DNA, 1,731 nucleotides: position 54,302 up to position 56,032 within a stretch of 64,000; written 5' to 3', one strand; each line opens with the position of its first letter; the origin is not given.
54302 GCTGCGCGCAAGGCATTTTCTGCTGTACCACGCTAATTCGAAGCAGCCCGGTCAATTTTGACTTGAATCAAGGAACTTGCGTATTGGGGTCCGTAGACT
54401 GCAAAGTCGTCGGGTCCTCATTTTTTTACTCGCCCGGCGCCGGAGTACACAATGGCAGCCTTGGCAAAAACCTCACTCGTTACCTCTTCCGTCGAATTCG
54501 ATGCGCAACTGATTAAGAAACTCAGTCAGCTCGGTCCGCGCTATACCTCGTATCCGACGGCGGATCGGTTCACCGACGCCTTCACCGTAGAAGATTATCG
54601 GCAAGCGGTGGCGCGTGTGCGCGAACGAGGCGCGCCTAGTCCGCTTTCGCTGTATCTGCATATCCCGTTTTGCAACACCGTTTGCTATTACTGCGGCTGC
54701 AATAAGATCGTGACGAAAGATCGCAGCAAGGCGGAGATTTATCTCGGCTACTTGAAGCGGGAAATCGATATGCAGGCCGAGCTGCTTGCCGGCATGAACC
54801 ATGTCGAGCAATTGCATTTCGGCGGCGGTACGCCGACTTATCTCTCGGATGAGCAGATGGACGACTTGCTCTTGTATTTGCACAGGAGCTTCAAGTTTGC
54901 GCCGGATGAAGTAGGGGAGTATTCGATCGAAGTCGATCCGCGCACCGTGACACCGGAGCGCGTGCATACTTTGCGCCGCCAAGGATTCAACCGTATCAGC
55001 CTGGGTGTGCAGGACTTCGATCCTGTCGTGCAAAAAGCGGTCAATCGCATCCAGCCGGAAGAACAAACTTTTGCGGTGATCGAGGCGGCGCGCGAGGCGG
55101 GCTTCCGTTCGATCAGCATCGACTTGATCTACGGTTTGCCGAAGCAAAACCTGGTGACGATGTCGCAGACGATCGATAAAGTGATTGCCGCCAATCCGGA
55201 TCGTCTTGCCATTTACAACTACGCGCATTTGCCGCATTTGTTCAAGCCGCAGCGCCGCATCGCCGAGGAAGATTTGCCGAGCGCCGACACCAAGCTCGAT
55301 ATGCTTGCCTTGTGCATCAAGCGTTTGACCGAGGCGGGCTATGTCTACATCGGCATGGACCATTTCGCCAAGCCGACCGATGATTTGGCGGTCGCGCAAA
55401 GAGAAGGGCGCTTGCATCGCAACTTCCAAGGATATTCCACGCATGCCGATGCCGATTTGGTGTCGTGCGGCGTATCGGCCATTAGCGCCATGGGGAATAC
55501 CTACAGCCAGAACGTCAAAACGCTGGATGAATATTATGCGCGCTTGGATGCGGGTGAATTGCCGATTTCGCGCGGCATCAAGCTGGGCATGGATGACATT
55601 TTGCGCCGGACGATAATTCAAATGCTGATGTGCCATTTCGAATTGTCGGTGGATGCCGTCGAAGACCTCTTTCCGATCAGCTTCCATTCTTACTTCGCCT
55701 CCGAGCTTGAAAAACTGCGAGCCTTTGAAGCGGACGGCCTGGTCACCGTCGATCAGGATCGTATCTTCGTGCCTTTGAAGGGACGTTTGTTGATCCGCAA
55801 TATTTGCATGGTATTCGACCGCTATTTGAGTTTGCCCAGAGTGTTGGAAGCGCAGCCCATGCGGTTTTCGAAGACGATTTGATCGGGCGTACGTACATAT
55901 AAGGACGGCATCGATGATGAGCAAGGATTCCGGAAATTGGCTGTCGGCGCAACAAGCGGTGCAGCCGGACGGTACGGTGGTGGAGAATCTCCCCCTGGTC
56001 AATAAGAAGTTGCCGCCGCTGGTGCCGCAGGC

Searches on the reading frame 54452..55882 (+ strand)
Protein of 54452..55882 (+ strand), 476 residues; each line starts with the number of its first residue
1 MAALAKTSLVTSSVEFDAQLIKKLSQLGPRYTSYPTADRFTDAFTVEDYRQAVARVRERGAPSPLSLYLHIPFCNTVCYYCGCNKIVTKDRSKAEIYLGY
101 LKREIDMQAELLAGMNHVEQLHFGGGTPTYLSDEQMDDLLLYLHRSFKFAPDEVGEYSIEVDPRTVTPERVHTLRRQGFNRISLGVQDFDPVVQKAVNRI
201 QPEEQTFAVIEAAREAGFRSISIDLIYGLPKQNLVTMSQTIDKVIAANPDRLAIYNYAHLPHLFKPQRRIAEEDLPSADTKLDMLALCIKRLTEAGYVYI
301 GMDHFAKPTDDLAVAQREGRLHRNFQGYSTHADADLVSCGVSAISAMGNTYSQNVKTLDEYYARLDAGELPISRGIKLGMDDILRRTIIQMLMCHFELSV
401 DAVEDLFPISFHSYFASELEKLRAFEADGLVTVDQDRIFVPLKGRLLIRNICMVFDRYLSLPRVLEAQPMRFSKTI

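Call 28: find_encoding_contigs(protein=window:54452-55882:+, flank=10000, max_places=1)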
Protein window:54452-55882:+ (476 aa): no gene with exactly this product is on record in the collection.

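Call 30: search_protein_families(library=pfam, proteins=[window:54452-55882:+], max_evalue=0.001)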
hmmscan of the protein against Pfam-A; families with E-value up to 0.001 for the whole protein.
window:54452-55882:+ (476 aa): 2 families
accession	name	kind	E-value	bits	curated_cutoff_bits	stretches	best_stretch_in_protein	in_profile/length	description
PF04055.27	Radical_SAM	-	2.5e-27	96.5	29.5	1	69-243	2-165/166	Radical SAM superfamily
PF06969.22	HemN_C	-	1.1e-08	35.4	24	1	381-447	4-67/67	HemN C-terminal domain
